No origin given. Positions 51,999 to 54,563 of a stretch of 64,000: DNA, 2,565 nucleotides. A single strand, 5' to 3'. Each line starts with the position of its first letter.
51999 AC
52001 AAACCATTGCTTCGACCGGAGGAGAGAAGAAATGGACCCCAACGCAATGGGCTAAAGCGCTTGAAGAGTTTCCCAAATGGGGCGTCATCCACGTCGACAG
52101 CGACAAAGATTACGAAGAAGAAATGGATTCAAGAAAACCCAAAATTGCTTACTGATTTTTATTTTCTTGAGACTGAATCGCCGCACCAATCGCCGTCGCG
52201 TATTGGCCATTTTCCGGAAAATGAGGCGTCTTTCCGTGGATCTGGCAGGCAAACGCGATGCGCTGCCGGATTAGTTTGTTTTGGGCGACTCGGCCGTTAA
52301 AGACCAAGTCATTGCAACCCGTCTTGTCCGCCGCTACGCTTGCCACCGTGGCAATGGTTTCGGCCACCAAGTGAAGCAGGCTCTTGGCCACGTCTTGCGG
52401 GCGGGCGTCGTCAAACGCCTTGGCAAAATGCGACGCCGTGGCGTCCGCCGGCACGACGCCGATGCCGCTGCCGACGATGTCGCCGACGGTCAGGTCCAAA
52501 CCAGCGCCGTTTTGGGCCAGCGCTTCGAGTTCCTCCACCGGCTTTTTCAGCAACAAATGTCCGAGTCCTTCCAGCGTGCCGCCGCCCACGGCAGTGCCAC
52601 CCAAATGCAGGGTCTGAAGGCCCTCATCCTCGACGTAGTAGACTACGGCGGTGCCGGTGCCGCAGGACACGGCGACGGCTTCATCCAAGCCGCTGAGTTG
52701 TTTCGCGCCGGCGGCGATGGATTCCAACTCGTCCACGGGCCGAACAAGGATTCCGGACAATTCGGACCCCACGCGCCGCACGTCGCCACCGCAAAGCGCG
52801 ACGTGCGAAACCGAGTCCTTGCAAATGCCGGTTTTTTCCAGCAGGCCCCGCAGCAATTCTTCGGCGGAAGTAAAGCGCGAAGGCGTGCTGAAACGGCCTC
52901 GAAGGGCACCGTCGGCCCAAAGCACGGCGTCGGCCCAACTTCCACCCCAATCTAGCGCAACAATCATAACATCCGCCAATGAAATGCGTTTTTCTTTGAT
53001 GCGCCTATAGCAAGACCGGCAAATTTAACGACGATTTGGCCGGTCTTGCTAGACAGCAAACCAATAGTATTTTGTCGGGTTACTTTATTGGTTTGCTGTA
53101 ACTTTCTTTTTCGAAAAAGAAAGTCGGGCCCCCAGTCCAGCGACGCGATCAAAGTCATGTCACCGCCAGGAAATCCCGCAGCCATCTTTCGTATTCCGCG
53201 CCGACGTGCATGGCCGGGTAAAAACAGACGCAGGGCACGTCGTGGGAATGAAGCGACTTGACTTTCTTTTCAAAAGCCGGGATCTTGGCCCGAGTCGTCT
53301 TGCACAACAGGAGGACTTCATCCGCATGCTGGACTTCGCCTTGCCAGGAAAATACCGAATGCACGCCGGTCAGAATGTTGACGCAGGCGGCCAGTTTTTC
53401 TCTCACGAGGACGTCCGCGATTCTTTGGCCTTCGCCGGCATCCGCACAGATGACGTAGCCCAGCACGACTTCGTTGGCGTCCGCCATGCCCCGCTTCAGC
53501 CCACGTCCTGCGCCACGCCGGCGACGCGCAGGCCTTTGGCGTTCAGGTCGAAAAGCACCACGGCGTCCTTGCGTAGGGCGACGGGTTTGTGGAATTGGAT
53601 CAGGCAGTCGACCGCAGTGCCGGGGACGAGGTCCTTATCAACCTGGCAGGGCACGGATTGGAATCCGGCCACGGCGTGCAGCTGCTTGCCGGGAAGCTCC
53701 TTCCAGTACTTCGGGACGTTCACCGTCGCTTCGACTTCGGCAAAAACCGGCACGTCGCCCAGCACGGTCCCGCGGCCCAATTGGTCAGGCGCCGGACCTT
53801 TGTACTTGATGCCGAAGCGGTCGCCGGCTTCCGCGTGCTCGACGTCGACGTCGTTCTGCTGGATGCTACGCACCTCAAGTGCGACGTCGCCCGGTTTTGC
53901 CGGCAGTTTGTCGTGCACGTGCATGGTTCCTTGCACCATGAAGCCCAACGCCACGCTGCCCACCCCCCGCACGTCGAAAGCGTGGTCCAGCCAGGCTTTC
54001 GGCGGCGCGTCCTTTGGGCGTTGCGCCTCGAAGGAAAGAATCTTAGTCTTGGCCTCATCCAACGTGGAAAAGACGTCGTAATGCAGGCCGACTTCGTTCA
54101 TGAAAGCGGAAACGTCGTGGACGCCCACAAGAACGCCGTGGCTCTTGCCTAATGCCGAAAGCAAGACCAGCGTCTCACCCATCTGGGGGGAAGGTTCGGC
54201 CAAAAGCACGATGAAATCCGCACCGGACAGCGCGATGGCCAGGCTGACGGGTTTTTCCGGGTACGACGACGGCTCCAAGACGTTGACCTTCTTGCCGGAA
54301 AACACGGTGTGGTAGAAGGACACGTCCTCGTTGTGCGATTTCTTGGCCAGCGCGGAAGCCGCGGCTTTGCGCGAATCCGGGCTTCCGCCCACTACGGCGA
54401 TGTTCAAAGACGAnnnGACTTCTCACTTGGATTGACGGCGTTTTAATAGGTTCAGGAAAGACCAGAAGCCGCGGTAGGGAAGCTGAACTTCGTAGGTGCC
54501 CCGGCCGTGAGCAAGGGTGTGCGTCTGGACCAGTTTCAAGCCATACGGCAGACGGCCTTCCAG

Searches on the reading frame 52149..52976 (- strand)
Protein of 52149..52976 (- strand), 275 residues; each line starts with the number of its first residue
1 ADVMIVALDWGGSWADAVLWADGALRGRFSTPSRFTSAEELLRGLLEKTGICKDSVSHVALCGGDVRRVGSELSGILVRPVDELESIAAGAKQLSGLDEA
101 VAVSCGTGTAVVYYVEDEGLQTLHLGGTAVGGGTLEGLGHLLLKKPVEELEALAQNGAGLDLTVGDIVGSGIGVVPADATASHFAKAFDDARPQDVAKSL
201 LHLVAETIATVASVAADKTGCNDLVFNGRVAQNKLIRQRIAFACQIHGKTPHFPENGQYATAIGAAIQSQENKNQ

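Call 79: search_protein_families(library=pfam, proteins=[window:52149-52976:-], max_evalue=0.001)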
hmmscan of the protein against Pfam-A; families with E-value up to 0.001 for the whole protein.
window:52149-52976:- (275 aa): 3 families
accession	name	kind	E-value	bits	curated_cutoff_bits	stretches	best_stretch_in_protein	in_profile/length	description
PF03630.20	Fumble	-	2.5e-20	73.4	28.5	1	103-267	152-333/334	Fumble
PF00814.31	TsaD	-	2.5e-07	31.1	24.8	1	78-267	84-262/264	tRNA N6-adenosine threonylcarbamoyltransferase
PF22521.2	HypF_C_2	-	2e-05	24.9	27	1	150-254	123-227/241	Carbamoyltransferase, Kae1-like Domain, second subdomain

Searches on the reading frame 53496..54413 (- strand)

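Call 79: search_protein_families(library=pfam, proteins=[window:53496-54413:-], max_evalue=0.001)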
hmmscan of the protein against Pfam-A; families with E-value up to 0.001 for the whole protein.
window:53496-54413:- (305 aa): 1 family
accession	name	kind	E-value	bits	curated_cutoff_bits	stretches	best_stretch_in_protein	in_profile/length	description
PF03144.31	GTP_EFTU_D2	-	0.00024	21.9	30.3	1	152-218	1-72/73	Elongation factor Tu domain 2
